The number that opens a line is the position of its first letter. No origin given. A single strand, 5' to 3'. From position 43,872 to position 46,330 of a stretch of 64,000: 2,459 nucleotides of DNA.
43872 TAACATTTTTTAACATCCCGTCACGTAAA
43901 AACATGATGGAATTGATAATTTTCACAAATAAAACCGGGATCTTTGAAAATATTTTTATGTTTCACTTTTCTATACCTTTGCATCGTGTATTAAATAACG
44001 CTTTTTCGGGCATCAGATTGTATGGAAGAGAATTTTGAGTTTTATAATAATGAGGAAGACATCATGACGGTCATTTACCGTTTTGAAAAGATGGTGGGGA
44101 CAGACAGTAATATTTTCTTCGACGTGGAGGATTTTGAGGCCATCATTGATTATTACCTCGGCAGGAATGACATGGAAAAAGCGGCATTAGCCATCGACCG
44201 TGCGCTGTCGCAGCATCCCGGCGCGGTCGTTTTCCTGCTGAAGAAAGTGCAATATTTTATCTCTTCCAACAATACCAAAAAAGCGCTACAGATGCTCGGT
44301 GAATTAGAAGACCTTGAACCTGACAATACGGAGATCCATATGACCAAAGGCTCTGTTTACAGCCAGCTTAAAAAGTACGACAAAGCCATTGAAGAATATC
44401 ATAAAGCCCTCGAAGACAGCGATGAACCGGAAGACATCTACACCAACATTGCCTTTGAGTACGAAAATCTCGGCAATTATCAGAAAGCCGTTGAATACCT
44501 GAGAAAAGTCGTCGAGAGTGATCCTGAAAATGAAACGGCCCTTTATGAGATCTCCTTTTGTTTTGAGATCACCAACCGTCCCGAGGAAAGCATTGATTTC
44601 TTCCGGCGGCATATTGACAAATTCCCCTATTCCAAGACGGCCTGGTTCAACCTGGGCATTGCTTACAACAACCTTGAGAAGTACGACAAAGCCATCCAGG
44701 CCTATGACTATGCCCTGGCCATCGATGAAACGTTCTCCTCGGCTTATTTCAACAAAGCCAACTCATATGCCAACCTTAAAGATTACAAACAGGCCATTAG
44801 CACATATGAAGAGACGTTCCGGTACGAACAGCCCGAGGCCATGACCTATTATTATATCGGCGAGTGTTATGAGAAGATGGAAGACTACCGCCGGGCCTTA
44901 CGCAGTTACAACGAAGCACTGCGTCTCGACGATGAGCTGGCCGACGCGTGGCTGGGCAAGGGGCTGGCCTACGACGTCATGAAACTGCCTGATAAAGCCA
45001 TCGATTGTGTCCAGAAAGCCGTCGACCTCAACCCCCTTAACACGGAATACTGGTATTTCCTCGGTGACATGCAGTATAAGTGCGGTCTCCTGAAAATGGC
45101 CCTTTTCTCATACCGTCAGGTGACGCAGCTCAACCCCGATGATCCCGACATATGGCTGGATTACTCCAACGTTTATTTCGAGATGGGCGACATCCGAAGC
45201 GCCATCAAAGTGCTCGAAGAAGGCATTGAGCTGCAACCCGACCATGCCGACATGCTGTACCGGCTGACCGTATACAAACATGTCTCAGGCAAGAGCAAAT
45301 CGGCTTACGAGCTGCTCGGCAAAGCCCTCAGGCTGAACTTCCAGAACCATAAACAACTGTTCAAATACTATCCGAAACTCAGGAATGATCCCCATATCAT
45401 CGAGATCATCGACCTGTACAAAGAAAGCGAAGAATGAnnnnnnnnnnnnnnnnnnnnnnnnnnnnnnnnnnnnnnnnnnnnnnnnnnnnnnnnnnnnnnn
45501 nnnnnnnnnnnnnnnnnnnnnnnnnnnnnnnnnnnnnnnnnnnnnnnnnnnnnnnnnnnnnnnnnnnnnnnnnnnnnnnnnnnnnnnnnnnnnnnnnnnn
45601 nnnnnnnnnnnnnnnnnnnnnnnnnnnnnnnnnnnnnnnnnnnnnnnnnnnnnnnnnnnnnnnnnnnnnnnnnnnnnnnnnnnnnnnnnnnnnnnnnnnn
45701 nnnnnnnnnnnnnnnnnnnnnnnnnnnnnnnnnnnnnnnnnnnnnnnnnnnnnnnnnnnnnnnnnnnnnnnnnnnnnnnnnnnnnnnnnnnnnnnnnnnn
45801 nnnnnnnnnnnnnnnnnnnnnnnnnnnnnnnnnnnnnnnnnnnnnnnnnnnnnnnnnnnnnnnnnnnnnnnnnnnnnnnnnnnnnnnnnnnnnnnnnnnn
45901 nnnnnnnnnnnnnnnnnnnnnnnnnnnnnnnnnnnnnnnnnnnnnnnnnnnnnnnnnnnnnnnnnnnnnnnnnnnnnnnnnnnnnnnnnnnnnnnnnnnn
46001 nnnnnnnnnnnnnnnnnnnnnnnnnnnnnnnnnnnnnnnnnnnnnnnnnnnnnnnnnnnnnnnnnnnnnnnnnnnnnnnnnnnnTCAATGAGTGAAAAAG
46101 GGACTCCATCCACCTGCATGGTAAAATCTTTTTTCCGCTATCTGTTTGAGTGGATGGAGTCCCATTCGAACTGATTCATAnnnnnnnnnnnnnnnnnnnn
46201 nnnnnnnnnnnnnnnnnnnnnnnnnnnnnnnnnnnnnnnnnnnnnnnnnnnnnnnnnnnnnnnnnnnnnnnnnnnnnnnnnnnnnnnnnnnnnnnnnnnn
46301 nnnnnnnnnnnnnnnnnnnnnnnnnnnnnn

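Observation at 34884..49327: Palindrome P: three 64-68-bp hairpins with identical 14-bp arms and a conserved oriented loop, always beside AT-rich T9SS genes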

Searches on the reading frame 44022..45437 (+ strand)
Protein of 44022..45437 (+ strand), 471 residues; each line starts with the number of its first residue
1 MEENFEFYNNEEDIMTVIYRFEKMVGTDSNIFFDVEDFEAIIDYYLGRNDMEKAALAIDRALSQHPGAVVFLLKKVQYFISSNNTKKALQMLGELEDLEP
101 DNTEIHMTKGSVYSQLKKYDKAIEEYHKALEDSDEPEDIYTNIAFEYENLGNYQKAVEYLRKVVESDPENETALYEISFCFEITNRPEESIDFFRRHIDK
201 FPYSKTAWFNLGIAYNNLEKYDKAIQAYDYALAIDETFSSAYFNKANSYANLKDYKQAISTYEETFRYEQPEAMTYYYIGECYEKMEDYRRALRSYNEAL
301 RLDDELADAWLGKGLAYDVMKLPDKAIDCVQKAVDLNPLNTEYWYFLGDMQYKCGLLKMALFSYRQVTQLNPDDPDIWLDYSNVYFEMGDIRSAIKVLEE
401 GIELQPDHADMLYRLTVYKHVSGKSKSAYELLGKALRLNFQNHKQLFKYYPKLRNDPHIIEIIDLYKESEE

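Call 13: search_protein_families(library=pfam, proteins=[window:44022-45437:+], max_evalue=0.01)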
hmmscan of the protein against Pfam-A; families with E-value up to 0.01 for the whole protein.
window:44022-45437:+ (471 aa): 38 families (the best 25 are shown)
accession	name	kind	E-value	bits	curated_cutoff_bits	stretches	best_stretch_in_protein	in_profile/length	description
PF00515.34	TPR_1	-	5.7e-60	197.3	27.8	7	207-238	3-34/34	Tetratricopeptide repeat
PF07719.23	TPR_2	-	3.5e-55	180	27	8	275-304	3-32/34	Tetratricopeptide repeat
PF13181.12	TPR_8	-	7.5e-49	160.2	25.7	6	138-170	2-34/34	Tetratricopeptide repeat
PF13432.12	TPR_16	-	3e-42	143.1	32.7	4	147-204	7-64/65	Tetratricopeptide repeat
PF13428.12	TPR_14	-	2e-39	130.4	23.5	3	375-415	1-41/44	Tetratricopeptide repeat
PF14559.12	TPR_19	-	4e-37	126.8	25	7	360-411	10-61/68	Tetratricopeptide repeat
PF13414.12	TPR_11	-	1.7e-35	120.8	26.8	5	110-151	1-42/42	TPR repeat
PF13431.12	TPR_17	-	5e-33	111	24.4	3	227-259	1-33/34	Tetratricopeptide repeat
PF13424.12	TPR_12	-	2.2e-27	95.5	30.1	3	240-303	4-75/77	Tetratricopeptide repeat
PF13371.12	TPR_9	-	7.9e-24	83.9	35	1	366-411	20-65/73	Tetratricopeptide repeat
PF23914.1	TPR_CcmH_CycH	-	1.3e-23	84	42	3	337-439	46-151/158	Cytochrome c-type biogenesis protein H TPR domain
PF12895.13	ANAPC3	-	1.3e-23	83.5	27.2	3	219-298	3-81/82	Anaphase-promoting complex, cyclosome, subunit 3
PF13174.12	TPR_6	-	4.4e-23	80.7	26.3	0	147-169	10-32/33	Tetratricopeptide repeat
PF13176.12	TPR_7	-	1.3e-19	69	27.9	0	279-305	5-31/36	Tetratricopeptide repeat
PF13374.12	TPR_10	-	6.5e-12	45.5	27.5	0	139-165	4-30/42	Tetratricopeptide repeat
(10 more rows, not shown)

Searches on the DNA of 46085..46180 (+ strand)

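Call 85: search_dna_similar(query=window:46085-46180:+, collection=plasmids, mode=distant, max_evalue=0.01, max_rows=5)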
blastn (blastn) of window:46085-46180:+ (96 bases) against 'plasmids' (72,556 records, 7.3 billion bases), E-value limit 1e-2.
No match.

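Call 86: search_dna_similar(query=window:46085-46180:+, collection=phages, mode=distant, max_evalue=0.01, max_rows=5)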
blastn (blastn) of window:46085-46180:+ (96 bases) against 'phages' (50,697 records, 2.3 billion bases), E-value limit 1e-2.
No match.
